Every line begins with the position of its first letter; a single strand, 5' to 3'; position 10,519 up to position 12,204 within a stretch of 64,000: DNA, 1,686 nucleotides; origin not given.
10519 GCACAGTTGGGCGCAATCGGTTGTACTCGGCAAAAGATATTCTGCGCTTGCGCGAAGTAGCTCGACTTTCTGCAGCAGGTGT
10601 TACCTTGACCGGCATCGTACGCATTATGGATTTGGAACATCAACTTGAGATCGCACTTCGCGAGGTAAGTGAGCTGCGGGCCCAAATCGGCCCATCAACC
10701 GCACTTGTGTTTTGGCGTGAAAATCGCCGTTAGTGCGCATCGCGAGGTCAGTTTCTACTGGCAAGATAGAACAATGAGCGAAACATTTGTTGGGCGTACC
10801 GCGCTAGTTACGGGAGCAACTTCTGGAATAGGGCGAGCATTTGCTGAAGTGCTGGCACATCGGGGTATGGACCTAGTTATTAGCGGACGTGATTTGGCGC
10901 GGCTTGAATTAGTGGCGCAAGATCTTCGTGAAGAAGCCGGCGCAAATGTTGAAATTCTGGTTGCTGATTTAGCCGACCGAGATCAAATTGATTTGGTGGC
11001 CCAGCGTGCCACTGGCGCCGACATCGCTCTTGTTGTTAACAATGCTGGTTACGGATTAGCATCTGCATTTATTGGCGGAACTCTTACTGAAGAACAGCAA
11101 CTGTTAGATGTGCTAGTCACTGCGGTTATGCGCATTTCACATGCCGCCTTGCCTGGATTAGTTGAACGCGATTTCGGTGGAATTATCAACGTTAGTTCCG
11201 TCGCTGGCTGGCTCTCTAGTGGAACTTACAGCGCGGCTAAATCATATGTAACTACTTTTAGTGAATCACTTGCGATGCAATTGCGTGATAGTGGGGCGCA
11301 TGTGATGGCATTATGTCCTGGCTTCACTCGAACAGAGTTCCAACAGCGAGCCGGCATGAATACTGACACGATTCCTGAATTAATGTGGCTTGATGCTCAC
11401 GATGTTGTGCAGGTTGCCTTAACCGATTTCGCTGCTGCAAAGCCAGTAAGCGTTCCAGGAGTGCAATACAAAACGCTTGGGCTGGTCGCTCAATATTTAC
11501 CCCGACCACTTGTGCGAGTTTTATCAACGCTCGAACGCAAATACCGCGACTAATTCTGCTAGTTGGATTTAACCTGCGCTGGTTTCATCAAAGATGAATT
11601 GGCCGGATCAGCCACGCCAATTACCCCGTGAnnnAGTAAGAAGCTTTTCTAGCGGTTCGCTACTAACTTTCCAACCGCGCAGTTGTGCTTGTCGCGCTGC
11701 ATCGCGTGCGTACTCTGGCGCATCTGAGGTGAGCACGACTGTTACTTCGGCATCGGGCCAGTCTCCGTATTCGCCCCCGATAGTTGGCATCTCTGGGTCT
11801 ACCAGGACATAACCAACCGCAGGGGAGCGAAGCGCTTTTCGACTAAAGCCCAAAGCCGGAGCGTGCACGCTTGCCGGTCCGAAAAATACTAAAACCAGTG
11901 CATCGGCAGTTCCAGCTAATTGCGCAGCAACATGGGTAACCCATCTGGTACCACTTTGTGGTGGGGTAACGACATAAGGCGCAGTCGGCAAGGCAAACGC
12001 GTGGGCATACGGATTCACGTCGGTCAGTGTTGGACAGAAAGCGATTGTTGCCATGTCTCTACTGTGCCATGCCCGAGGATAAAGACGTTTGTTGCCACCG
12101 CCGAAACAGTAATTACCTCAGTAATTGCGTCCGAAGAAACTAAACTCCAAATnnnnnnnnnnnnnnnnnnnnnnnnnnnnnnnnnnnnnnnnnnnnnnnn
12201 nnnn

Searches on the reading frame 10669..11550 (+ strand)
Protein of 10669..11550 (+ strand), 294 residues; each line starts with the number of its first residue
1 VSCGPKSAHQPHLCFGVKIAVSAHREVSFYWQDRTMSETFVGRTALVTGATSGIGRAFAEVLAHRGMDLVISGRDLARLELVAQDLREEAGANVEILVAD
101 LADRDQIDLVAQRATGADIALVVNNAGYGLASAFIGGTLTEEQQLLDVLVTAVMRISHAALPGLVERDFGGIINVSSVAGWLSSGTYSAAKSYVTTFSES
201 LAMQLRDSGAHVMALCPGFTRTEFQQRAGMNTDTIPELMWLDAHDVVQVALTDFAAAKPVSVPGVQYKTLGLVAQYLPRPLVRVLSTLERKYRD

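Call 3: search_protein_families(library=pfam, proteins=[window:10669-11550:+], max_evalue=0.01)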
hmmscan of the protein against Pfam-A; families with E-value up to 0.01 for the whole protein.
window:10669-11550:+ (294 aa): 5 families
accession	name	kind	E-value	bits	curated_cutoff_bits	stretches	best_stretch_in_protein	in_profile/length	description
PF00106.31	adh_short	-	1.7e-38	132.5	26.6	1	44-228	2-190/195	short chain dehydrogenase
PF13561.12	adh_short_C2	-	1.7e-25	90.5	27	1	49-229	1-185/236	Enoyl-(Acyl carrier protein) reductase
PF08659.16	KR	-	1.3e-12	48.4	22.6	1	44-215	2-173/180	KR domain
PF01370.27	Epimerase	-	0.0065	16.3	20.9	0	45-126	1-72/240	NAD dependent epimerase/dehydratase family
PF05368.20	NmrA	-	0.0068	16.5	27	1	44-116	4-72/298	NmrA-like family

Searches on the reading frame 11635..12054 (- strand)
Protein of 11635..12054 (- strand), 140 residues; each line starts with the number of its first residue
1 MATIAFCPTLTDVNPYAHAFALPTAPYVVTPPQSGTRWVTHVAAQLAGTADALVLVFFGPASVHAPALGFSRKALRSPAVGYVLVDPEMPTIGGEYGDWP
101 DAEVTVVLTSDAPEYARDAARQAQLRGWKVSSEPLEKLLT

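Call 3: search_protein_families(library=pfam, proteins=[window:11635-12054:-], max_evalue=0.01)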
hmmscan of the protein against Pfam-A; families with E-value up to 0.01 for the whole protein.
window:11635-12054:- (140 aa): 0 families

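Call 17: find_homologous_proteins(query=window:11635-12054:-, max_evalue=0.001)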
Query window:11635-12054:- (140 aa): 97 proteins with E <= 0.001 among 161 candidates.
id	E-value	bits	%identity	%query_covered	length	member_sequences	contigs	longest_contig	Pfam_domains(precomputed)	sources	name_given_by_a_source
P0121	8.2e-87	306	99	100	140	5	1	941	-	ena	-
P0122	2.3e-75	269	86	100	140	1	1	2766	-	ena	-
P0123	7.6e-75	267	86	100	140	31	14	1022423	-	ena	-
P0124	2.7e-73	262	85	99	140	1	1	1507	-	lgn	-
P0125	4.9e-73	261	82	100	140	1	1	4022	-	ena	-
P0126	5.2e-73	261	83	100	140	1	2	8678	-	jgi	-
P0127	8.3e-73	261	83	100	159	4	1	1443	-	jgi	-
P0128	8.3e-72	257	82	100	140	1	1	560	-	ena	-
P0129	1.9e-71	256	81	100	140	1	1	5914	-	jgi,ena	-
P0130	3.4e-71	255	81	100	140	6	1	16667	-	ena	-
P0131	1.2e-69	251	79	99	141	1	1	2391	-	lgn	-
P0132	3.1e-68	246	78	99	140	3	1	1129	-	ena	-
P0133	3.2e-68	246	79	100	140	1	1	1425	-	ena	-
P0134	2.4e-67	243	78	100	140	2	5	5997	-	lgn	-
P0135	2.5e-64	233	74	99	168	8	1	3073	-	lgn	-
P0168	6.1e-49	183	59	99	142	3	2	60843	-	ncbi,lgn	-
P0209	1.7e-45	172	54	100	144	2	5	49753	-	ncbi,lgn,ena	-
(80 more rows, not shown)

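Call 27: find_encoding_contigs(protein=P0209, flank=5000, max_places=3)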
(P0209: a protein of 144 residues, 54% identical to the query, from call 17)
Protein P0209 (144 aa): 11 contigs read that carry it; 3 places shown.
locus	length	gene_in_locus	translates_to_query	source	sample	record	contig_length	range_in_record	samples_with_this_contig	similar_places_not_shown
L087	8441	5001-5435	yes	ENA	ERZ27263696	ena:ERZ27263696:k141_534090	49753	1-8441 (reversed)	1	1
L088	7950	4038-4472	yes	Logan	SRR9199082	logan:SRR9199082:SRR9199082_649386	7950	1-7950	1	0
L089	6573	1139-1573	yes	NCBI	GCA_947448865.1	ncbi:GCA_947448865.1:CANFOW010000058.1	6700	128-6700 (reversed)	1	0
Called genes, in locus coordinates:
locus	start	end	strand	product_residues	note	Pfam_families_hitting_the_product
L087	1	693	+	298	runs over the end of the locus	PF00730:HhH-GPD, PF00633:HHH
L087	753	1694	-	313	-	PF06089:Asparaginase_II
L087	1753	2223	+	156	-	PF02580:Tyr_Deacylase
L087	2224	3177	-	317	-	PF01571:GCV_T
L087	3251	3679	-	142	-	PF01475:FUR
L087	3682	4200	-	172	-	PF08768:THAP4_heme-bd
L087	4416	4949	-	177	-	PF00156:Pribosyltran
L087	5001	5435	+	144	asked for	-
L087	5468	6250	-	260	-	PF00106:adh_short, PF08659:KR, PF13561:adh_short_C2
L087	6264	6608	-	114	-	PF13411:MerR_1, PF00376:MerR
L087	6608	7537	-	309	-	PF00226:DnaJ, PF01556:DnaJ_C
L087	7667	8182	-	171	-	PF01025:GrpE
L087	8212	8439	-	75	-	?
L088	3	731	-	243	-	?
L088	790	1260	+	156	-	PF02580:Tyr_Deacylase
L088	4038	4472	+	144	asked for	-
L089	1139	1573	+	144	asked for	-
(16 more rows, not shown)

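Call 28: find_encoding_contigs(protein=P0168, flank=5000, max_places=3)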
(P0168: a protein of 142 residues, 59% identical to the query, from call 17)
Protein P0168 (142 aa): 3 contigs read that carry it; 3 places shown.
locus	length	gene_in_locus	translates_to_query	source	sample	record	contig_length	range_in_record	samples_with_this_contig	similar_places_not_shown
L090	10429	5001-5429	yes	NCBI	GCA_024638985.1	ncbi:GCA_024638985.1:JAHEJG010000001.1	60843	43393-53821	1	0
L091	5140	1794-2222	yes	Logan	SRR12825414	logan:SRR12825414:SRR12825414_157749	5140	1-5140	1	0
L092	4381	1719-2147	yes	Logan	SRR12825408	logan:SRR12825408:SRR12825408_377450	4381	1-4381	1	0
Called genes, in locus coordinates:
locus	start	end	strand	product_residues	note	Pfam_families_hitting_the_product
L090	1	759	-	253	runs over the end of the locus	PF00583:Acetyltransf_1, PF13302:Acetyltransf_3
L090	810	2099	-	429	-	PF00709:Adenylsucc_synt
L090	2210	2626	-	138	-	PF11349:DUF3151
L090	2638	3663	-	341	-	PF01116:F_bP_aldolase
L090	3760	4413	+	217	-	PF09335:VTT_dom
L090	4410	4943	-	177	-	PF00156:Pribosyltran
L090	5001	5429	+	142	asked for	-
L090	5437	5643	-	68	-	PF19684:DUF6186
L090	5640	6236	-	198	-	-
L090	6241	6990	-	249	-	PF00106:adh_short, PF08659:KR, PF13561:adh_short_C2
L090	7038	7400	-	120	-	PF00376:MerR, PF13411:MerR_1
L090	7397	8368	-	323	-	PF00226:DnaJ, PF01556:DnaJ_C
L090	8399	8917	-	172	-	PF01025:GrpE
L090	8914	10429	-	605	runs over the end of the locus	PF00012:HSP70, PF06723:MreB_Mbl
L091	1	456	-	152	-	?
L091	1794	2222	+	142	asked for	-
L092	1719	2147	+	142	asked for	-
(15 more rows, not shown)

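Call 29: find_related_loci(query=A2, collection=metagenome_contigs, flank=3500)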
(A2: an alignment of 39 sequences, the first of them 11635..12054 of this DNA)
Query A2 (140 aa) in metagenome_contigs; peptide patterns used: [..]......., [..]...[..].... (x = any residue, [..] = any of these).
119 stretches matched a pattern; 60 encode a relative of the query (tblastn E <= 1e-3); 60 distinct loci.
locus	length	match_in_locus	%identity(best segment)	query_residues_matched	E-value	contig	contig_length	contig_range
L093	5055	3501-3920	100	1-140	4e-91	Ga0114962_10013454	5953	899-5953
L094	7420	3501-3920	99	1-140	8e-91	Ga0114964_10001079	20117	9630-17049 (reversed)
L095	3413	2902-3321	86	1-140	5e-80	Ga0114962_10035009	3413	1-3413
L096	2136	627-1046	83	1-140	4e-80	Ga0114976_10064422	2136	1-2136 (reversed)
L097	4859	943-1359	86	1-139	4e-77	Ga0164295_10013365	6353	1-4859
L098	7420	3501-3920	85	1-140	4e-77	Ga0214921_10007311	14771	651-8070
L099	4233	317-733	84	1-139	1e-76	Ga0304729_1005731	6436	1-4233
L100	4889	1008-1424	82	1-139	1e-75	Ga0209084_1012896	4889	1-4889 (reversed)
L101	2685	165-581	80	1-139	5e-73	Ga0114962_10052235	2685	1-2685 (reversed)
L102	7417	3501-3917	70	1-139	6e-65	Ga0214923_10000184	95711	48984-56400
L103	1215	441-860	70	1-140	2e-68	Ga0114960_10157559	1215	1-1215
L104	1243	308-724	70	1-139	3e-66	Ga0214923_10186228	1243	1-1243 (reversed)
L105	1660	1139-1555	63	1-139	3e-57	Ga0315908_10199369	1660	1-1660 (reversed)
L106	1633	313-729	63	1-139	5e-57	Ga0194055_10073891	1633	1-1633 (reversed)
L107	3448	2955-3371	60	1-139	4e-55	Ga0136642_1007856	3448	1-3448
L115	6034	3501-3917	60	1-139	7e-54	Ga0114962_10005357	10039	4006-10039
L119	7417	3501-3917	58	1-139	4e-53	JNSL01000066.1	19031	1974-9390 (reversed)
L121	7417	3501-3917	60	1-139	5e-53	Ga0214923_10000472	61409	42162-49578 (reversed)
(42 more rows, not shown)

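Call 34: predict_structure(alignment_id=A2)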
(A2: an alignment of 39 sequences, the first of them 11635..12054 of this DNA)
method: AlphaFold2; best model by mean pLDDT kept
length: 140 residues; sequences in the alignment: 39
mean_pLDDT: 86.1   pTM: 0.84
mean pLDDT of the five models: 86.1, 85.8, 85.7, 84.6, 74.9
residues with pLDDT >= 90: 73; 70-90: 50; 50-70: 17; < 50: 0
segments of 3 or more residues with pLDDT < 50: none
pLDDT, mean of each block of 10 residues (from residue 1): 91 93 91 89 86 92 84 67 91 61 90 91 89 91
secondary structure, 60 per line:
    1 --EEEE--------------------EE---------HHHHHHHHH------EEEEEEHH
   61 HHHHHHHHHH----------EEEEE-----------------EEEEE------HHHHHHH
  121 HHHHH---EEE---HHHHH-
elements in order: E3-6 H38-46 E53-58 H59-70 E81-85 E103-107 H114-125 E129-131 H135-139

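Call 37: fold_search(model_id=the predicted structure, library=pdb)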
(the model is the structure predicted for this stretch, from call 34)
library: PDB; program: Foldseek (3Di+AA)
matches with E <= 10: 625; with E <= 0.001: 0
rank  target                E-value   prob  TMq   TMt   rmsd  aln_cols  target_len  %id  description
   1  2h1i_A                2.5e-02  0.93  0.40  0.29   5.1        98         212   15  Crystal Structure of the Bacillus cereus Carboxylesterase (released 2006-05-30)
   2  2h1i_B                4.6e-02  0.77  0.44  0.34   8.6       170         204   13  Crystal Structure of the Bacillus cereus Carboxylesterase (released 2006-05-30)
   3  4q3k_A                5.3e-02  0.94  0.54  0.35   5.8       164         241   12  Crystal structure of MGS-M1, an alpha/beta hydrolase enzyme from a Medee basin deep-sea metagenome library (released 2015-02-25)
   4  4q3k_B                6.0e-02  0.90  0.52  0.34   6.5       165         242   12  Crystal structure of MGS-M1, an alpha/beta hydrolase enzyme from a Medee basin deep-sea metagenome library (released 2015-02-25)
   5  8pbj                  7.2e-02  0.13  0.22  0.12  10.3       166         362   17  Mutant R1722W of the dihydroorotase domain of human CAD protein bound to the substrate carbamoyl aspartate (released 2023-11-01)
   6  2azn_A                9.3e-02  0.57  0.36  0.26   6.2       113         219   16  X-RAY Structure of 2,5-diamino-6-ribosylamino-4(3h)-pyrimidinone 5-phosphate reductase (released 2006-08-29)
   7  8pbh                  9.9e-02  0.12  0.22  0.12  10.4       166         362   17  Mutant R1617Q of the dihydroorotase domain of human CAD protein bound to the substrate carbamoyl aspartate (released 2023-11-01)
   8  5ynz                  1.1e-01  0.14  0.21  0.12   8.6       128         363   19  Crystal structure of the dihydroorotase domain (K1556A) of human CAD (released 2018-10-24)
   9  2qjw_D                1.1e-01  0.87  0.38  0.32   5.4        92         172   20  CRYSTAL STRUCTURE OF A PUTATIVE HYDROLASE OF THE ALPHA/BETA SUPERFAMILY (XCC1541) FROM XANTHOMONAS CAMPESTRIS PV. CAMP (released 2007-07-24)
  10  4d9i_A                1.4e-01  0.09  0.17  0.09   9.6       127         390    9  Crystal structure of holo Diaminopropionate ammonia lyase from Escherichia coli (released 2012-04-25)
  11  8pbq                  1.5e-01  0.11  0.19  0.11   9.1       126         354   17  Mutant R1810Q of the dihydroorotase domain of human CAD protein bound to the substrates (released 2023-11-01)
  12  4d9g_B                2.0e-01  0.08  0.16  0.09   9.4       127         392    9  Crystal structure of Selenomethionine incorporated holo Diaminopropionate ammonia lyase from Escherichia coli (released 2012-04-25)
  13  8pbp                  2.3e-01  0.09  0.19  0.11   9.1       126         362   17  Mutant R1785C of the dihydroorotase domain of human CAD protein bound to the substrate carbamoyl aspartate (released 2023-11-01)
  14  3b5e_A                2.4e-01  0.75  0.55  0.40   5.5       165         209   12  Crystal structure of carboxylesterase (NP_108484.1) from Mesorhizobium loti at 1.75 A resolution (released 2007-11-13)
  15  3cn7_A                2.4e-01  0.66  0.37  0.26   4.5        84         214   21  Crystal Structure Analysis of the Carboxylesterase PA3859 from Pseudomonas aeruginosa PAO1- MONOCLINIC CRYSTAL FORM (released 2009-03-10)
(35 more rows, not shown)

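Call 38: search_protein_representatives(alignment_id=A2)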
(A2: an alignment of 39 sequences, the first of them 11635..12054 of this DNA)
Query: 39 sequences, 142 profile positions. Proteins with E-value up to 0.001 (for the whole library): 143; up to 1e-10: 64; up to 1e-30: 3. The best 143 are listed.
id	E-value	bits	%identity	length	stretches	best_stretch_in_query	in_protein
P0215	3.6e-49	182.4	-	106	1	40-141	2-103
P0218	8.8e-44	164.9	-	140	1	1-140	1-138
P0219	1.2e-43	164.5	-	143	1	1-140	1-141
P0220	8.2e-24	100.2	-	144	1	33-139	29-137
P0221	1.6e-23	99.2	-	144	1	35-139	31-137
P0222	4.6e-21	91.3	-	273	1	58-109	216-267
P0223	5.8e-21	90.9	-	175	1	34-134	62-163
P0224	7.7e-21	90.5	-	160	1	50-140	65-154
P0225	2.4e-20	88.9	-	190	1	36-139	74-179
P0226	4.0e-20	88.2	-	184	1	32-133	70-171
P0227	4.4e-20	88.1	-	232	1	26-135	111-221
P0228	4.8e-20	88.0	-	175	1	34-137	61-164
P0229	2.3e-19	85.8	-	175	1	33-133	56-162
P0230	2.7e-19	85.5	-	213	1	35-132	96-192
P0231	2.8e-19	85.5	-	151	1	35-131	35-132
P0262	2.3e-13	66.3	-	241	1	33-131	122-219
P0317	2.5e-06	43.5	-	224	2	31-93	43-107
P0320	3.8e-06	42.9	-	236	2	30-91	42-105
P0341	6.3e-05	39.0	-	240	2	32-91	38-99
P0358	7.2e-04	35.5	-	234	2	35-94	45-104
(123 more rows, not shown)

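Call 39: search_protein_families(library=pfam, proteins=[P0220, P0223, P0225, P0227, P0230, P0262, P0317, P0320, P0341, P0358], max_evalue=0.01)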
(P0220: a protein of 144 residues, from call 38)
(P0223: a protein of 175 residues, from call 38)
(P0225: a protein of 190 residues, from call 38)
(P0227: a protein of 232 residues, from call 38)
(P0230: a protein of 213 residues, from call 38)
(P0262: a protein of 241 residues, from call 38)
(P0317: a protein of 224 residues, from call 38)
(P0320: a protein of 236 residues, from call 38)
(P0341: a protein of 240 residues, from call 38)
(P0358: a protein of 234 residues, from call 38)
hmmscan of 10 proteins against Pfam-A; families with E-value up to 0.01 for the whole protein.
P0220 (144 aa): 0 families

P0223 (175 aa): 0 families

P0225 (190 aa): 0 families

P0227 (232 aa): 0 families

P0230 (213 aa): 0 families

P0262 (241 aa): 0 families

P0317 (224 aa): 0 families

P0320 (236 aa): 0 families

P0341 (240 aa): 0 families

P0358 (234 aa): 1 family
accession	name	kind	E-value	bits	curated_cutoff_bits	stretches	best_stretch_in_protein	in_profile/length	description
PF06821.19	Ser_hydrolase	-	0.0011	19.4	22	1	27-91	22-84/172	Serine hydrolase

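Call 65: search_protein_families(library=pfam, proteins=[L121:1677-3332:-, L121:1059-1577:-, L121:1-807:+, L119:534-2189:-, L119:2446-3093:+, L119:3128-3448:-, L090:5643-6236:-, L090:5440-5643:-], max_evalue=0.001)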
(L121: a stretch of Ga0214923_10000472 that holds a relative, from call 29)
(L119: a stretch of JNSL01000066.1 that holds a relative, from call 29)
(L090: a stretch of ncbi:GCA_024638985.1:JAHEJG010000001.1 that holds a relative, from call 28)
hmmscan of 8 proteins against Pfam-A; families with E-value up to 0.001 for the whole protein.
L121:1677-3332:- (552 aa): 1 family
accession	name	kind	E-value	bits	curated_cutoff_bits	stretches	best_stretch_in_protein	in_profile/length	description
PF00118.29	Cpn60_TCP1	-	1e-76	259.1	34.3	1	34-535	1-490/490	TCP-1/cpn60 chaperonin family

L121:1059-1577:- (173 aa): 0 families

L121:1-807:+ (269 aa): 2 families
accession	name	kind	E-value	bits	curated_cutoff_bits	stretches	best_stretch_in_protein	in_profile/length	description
PF16203.11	ERCC3_RAD25_C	-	2.5e-45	155.2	27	1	70-257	2-196/248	ERCC3/RAD25/XPB C-terminal helicase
PF00271.37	Helicase_C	-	7.4e-15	55.6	23.5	1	113-216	2-109/110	Helicase conserved C-terminal domain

L119:534-2189:- (552 aa): 1 family
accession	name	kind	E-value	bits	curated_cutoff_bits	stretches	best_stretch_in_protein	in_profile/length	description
PF00118.29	Cpn60_TCP1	-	1.2e-75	255.5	34.3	1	34-535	1-490/490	TCP-1/cpn60 chaperonin family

L119:2446-3093:+ (216 aa): 1 family
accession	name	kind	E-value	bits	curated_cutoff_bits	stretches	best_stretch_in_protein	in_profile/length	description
PF02190.22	LON_substr_bdg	-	2.1e-24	87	28.7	1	4-192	2-199/200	ATP-dependent protease La (LON) substrate-binding domain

L119:3128-3448:- (107 aa): 1 family
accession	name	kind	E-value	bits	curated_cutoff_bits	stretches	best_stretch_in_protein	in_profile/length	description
PF00893.25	Multi_Drug_Res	-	5.3e-26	91.4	23.7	1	1-93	1-93/93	Small Multidrug Resistance protein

L090:5643-6236:- (198 aa): 0 families

L090:5440-5643:- (68 aa): 1 family
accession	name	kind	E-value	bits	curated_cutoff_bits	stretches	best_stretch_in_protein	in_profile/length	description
PF19684.4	DUF6186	-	2.9e-10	40.8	25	1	39-65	10-36/37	Family of unknown function (DUF6186)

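Call 71: find_encoding_contigs(protein=P0123, flank=4000, max_places=4)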
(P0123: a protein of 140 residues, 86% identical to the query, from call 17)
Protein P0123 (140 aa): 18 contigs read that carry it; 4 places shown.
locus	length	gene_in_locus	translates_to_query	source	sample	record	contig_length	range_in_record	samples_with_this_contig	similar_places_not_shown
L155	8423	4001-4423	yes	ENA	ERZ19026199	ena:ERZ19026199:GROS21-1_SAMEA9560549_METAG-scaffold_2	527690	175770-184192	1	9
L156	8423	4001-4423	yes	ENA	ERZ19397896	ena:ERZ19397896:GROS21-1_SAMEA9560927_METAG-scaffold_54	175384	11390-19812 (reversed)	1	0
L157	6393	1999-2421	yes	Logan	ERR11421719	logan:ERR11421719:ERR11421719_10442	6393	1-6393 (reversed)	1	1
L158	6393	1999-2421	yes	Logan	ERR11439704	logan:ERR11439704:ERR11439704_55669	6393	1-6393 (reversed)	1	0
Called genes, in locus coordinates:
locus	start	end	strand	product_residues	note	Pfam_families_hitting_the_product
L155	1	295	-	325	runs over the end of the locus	PF01571:GCV_T (weak)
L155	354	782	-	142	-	PF01475:FUR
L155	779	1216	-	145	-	PF08768:THAP4_heme-bd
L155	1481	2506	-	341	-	PF01116:F_bP_aldolase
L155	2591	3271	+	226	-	PF09335:VTT_dom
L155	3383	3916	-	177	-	PF00156:Pribosyltran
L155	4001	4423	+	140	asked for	-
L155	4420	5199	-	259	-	PF00106:adh_short, PF08659:KR, PF13561:adh_short_C2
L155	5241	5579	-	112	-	PF00376:MerR, PF13411:MerR_1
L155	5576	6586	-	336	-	PF00226:DnaJ, PF01556:DnaJ_C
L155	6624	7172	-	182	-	PF01025:GrpE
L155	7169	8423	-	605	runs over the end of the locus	PF00012:HSP70, PF06723:MreB_Mbl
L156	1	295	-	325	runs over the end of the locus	PF01571:GCV_T (weak)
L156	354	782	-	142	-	PF01475:FUR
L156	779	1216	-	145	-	PF08768:THAP4_heme-bd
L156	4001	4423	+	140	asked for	-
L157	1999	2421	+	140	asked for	-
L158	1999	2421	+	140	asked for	-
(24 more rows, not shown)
